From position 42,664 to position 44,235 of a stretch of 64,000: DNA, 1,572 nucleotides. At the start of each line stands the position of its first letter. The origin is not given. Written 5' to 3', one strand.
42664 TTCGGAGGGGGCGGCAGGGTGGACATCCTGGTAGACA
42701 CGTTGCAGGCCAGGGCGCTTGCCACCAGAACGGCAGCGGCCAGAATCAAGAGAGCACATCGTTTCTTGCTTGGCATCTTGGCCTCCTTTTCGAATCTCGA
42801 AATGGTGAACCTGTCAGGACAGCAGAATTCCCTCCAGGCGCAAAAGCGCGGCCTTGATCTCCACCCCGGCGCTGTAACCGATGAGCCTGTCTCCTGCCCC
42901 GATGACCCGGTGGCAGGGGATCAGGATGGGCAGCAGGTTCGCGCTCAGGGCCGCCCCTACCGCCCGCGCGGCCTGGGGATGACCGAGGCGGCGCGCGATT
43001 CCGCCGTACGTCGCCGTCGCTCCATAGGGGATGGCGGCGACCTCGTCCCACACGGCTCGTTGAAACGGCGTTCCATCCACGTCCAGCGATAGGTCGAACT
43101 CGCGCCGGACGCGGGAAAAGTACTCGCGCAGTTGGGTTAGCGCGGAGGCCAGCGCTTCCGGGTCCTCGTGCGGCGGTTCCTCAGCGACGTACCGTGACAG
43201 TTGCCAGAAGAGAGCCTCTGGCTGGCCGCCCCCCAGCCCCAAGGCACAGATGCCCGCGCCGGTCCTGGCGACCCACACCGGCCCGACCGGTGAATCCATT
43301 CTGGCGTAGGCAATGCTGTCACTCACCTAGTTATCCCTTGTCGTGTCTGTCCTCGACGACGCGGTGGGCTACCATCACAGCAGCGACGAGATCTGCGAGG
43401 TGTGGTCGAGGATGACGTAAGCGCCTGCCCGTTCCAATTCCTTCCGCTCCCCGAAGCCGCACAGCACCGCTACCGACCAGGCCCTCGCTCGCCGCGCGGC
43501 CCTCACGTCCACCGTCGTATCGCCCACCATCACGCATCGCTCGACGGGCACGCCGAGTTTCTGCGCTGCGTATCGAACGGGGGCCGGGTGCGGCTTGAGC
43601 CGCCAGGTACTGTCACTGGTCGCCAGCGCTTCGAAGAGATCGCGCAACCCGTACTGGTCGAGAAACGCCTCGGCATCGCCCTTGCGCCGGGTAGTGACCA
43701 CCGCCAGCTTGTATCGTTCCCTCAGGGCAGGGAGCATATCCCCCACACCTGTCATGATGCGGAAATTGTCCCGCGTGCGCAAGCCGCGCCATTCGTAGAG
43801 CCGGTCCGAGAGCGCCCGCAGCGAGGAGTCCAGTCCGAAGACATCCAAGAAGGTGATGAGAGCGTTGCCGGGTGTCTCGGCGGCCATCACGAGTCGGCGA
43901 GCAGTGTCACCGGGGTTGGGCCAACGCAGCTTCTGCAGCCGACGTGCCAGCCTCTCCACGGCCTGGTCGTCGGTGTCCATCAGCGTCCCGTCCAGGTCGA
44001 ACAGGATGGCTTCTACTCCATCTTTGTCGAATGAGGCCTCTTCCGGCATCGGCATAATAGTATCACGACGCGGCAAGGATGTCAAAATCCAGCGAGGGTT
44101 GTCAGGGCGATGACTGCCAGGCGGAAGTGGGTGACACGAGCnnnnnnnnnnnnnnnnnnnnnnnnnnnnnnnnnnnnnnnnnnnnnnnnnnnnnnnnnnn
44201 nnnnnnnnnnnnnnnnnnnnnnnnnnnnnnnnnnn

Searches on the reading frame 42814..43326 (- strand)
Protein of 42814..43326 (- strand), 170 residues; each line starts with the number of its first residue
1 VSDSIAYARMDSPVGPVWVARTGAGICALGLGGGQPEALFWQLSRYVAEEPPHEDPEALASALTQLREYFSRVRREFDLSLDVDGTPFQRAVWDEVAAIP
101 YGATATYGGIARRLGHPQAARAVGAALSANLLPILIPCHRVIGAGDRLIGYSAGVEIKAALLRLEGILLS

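Call 39: search_protein_families(library=pfam, proteins=[window:42814-43326:-], max_evalue=0.0001)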
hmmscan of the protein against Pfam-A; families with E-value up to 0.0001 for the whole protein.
window:42814-43326:- (170 aa): 2 families
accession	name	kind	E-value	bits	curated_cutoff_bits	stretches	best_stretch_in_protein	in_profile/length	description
PF01035.26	DNA_binding_1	-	2.9e-32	110.8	27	1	87-167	1-81/81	6-O-methylguanine DNA methyltransferase, DNA binding domain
PF02870.21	Methyltransf_1N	-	1.2e-09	39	21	1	6-82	2-70/71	6-O-methylguanine DNA methyltransferase, ribonuclease-like domain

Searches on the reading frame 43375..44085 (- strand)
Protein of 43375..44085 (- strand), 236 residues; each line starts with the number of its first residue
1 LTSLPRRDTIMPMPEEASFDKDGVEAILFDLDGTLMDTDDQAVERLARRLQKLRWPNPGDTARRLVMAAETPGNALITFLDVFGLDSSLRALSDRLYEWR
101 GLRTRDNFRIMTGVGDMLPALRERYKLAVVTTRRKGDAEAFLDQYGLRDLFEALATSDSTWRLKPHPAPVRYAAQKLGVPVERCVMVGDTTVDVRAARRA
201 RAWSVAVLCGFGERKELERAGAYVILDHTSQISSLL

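Call 39: search_protein_families(library=pfam, proteins=[window:43375-44085:-], max_evalue=0.0001)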
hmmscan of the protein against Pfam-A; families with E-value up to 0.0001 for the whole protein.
window:43375-44085:- (236 aa): 4 families
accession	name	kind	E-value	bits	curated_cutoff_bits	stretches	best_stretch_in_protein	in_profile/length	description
PF13419.12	HAD_2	-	1.9e-28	100.2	23.8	1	27-207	1-178/178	Haloacid dehalogenase-like hydrolase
PF00702.32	Hydrolase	-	1.2e-25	91.5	26.4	1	25-200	2-190/191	haloacid dehalogenase-like hydrolase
PF13242.12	Hydrolase_like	-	7.2e-13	48.7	22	1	164-224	4-68/75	HAD-hyrolase-like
PF12710.13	HAD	-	4.4e-06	27.7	27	1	27-198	1-189/189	haloacid dehalogenase-like hydrolase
